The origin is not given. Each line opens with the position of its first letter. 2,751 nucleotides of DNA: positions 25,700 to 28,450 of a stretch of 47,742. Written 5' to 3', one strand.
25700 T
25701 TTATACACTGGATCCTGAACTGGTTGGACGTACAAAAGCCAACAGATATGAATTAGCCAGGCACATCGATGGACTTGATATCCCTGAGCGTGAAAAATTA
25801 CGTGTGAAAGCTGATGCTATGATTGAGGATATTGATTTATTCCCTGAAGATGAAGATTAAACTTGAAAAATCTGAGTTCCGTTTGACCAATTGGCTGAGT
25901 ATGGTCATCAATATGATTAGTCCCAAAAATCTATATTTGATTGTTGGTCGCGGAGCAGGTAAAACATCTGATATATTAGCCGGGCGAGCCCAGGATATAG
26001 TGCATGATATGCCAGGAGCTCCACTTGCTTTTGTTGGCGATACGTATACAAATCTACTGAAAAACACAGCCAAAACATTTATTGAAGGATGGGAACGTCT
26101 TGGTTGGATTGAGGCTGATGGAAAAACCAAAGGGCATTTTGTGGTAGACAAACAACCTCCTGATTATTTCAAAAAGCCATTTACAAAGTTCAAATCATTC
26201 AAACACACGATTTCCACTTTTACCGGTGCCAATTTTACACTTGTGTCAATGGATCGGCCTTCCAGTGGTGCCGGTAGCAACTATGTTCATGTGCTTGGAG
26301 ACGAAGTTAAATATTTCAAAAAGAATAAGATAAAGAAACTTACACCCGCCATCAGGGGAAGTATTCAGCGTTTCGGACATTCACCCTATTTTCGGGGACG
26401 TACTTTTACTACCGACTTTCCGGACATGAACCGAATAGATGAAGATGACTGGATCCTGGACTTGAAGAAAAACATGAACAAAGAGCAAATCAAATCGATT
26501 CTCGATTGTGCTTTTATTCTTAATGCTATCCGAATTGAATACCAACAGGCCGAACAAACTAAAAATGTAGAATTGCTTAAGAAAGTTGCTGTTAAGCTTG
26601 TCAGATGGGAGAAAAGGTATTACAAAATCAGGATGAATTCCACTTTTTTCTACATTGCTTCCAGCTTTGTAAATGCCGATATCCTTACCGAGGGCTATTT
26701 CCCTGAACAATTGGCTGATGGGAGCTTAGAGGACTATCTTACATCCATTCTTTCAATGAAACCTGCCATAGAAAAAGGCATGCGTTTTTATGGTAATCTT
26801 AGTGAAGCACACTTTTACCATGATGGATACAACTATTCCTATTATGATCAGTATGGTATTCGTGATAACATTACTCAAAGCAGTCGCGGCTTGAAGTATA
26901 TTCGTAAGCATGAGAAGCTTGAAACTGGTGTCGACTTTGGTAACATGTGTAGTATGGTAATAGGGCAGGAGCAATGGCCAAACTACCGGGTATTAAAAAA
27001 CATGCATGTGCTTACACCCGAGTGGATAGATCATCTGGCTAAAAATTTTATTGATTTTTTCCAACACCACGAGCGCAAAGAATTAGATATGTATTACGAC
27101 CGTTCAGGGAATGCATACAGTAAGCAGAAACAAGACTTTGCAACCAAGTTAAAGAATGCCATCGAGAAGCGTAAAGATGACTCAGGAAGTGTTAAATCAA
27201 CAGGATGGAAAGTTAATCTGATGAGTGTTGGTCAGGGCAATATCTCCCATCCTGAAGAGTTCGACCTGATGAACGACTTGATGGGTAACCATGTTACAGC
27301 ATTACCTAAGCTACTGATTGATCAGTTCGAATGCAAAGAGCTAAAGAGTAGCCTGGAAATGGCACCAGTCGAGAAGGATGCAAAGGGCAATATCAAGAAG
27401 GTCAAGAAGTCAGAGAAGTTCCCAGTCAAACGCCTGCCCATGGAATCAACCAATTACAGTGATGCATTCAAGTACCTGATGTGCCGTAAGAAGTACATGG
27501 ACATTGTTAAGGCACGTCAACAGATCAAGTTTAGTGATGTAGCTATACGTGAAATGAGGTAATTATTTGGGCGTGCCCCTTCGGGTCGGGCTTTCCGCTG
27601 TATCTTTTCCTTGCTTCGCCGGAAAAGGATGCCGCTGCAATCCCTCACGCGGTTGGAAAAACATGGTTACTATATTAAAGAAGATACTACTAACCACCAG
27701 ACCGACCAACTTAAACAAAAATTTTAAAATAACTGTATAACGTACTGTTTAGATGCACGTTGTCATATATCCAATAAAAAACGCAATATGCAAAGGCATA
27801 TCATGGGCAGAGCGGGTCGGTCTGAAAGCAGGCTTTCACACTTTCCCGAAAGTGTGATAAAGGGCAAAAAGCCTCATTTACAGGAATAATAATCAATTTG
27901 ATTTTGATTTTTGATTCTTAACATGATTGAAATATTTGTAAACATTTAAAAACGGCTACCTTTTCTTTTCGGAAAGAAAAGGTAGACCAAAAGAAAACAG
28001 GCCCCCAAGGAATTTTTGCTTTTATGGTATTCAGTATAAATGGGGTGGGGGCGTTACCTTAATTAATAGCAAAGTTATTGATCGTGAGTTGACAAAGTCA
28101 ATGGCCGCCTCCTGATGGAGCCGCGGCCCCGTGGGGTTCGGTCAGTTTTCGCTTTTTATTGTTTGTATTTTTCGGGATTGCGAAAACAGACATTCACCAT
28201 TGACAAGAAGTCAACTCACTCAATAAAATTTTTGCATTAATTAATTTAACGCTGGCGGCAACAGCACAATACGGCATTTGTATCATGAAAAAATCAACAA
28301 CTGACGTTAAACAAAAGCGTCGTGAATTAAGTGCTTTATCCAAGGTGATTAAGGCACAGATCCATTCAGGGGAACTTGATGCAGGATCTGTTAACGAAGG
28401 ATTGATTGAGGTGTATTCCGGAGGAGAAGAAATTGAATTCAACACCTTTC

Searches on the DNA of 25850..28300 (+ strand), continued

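Call 115: search_with_rna_model(model_id=R1, sources=[L141, L142, L143, L145, L147, L148, L149, L150, L151, L152, L153, L154, L155, L156, L157, L158, L159, L239, L240, L241, L242, L244, L251, L005, L002], max_evalue=0.00001, make_alignment=true)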
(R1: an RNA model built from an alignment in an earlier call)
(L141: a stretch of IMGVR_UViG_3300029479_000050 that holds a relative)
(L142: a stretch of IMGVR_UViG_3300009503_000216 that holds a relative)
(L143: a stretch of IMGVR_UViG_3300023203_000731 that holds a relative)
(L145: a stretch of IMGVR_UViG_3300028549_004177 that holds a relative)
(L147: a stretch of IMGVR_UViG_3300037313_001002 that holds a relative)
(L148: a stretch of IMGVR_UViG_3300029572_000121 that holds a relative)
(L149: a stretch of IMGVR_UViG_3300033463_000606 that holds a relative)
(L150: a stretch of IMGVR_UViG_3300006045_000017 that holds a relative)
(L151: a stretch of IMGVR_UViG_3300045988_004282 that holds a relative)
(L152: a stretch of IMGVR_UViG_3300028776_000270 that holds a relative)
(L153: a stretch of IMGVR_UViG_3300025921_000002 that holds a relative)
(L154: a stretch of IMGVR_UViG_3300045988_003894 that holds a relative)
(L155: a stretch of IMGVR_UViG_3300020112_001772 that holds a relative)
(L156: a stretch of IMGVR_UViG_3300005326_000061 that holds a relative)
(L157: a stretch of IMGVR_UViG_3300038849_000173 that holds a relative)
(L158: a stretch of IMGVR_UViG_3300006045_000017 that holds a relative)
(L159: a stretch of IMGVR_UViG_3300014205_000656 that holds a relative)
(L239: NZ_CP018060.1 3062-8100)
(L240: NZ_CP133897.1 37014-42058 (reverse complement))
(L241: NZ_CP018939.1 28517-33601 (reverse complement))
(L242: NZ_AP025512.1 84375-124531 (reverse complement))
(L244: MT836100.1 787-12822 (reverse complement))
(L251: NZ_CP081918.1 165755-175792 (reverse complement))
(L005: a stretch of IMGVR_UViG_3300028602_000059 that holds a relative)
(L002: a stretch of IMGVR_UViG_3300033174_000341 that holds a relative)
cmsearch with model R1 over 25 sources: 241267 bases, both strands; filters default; matches with E-value up to 0.00001: 29.
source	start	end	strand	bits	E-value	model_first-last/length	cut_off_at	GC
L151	2844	2934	+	76.3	4.2e-18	1-95/95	no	0.63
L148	601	691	-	76.2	4.8e-18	1-95/95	no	0.65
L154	5308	5398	+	75.9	5.7e-18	1-95/95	no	0.65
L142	3724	3814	+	74.8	1.1e-17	1-95/95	no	0.54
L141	39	122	+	74.7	1.2e-17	1-95/95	no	0.63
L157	6436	6533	+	72.2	5.8e-17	1-95/95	no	0.56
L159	11722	11810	+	71.7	8e-17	1-95/95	no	0.55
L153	234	316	-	71.4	9.9e-17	1-95/95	no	0.51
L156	2608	2691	+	67.9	9.3e-16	1-95/95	no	0.49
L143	7751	7839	-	67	1.6e-15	1-95/95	no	0.73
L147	4050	4145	-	66.4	2.4e-15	1-95/95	no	0.61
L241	2508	2588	+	65.3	4.8e-15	1-95/95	no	0.57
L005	180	285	+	64.7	6.8e-15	1-95/95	no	0.47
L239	2508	2661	+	63.8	1.2e-14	1-95/95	no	0.48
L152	1304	1389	-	62.2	3.4e-14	1-95/95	no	0.57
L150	1614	1718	-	61.3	6e-14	1-95/95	no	0.58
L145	312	404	-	60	1.4e-13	1-95/95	no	0.52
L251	5006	5086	+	58.1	4.6e-13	1-95/95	no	0.6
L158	9636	9736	-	56.9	1e-12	1-95/95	no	0.57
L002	3044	3158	+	51.4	3.4e-11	1-95/95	no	0.5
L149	4713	4873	-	44.7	2.4e-09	1-95/95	no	0.57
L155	10303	10371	+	44.5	2.7e-09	1-95/95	no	0.58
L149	10636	10708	-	42.7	8.1e-09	1-95/95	no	0.63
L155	1598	1669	+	42.7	8.4e-09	1-95/95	no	0.58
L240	2506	2657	+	40.2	4.2e-08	1-95/95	no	0.51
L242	20002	20152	+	38.9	9.4e-08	1-95/95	no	0.51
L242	36938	37089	+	38.4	1.2e-07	1-95/95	no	0.52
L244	6007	6086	+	34.1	1.9e-06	1-95/95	no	0.57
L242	34099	34265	+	31.9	8e-06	1-95/95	no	0.55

Alignment A4: 29 matches aligned to the model, 254 columns, each read 5' to 3' on its own strand. Consensus structure (alignment columns), stored with it:
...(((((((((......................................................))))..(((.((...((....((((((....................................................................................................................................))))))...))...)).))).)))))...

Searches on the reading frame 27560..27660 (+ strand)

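Call 79: search_protein_families(library=pfam, proteins=[L241:3118-3942:+, L242:20454-20702:+, L242:20732-21115:+, L242:37408-37860:+, L242:37900-38283:+, L239:1231-1770:+, L239:3586-4299:+, L240:2749-2925:+], max_evalue=0.01)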
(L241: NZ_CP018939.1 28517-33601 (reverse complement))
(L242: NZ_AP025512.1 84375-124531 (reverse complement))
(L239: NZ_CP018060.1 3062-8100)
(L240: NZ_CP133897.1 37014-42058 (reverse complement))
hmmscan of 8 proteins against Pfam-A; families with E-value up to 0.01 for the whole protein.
L241:3118-3942:+ (275 aa): 2 families
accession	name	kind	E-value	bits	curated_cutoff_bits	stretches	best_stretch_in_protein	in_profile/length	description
PF18818.7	MPTase-PolyVal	-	9.8e-29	100.4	27.5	1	135-241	17-122/126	Zincin-like metallopeptidase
PF08401.16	ArdcN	-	5.8e-13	49.6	22.6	1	2-78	56-123/123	N-terminal domain of anti-restriction factor ArdC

L242:20454-20702:+ (83 aa): 0 families

L242:20732-21115:+ (128 aa): 1 family
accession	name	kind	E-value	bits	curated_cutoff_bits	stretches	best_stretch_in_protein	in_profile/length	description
PF24692.1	DUF7659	-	6.2e-33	114.1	27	1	5-120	2-131/135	Family of unknown function (DUF7659)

L242:37408-37860:+ (151 aa): 0 families

L242:37900-38283:+ (128 aa): 1 family
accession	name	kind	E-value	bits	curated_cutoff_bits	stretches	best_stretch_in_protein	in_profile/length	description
PF24692.1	DUF7659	-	1.7e-33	116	27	1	5-120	2-131/135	Family of unknown function (DUF7659)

L239:1231-1770:+ (180 aa): 1 family
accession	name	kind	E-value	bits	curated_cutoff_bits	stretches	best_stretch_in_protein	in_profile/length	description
PF03230.18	Antirestrict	-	1.8e-08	34.8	25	1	67-150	1-80/92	Antirestriction protein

L239:3586-4299:+ (238 aa): 0 families

L240:2749-2925:+ (59 aa): 0 families
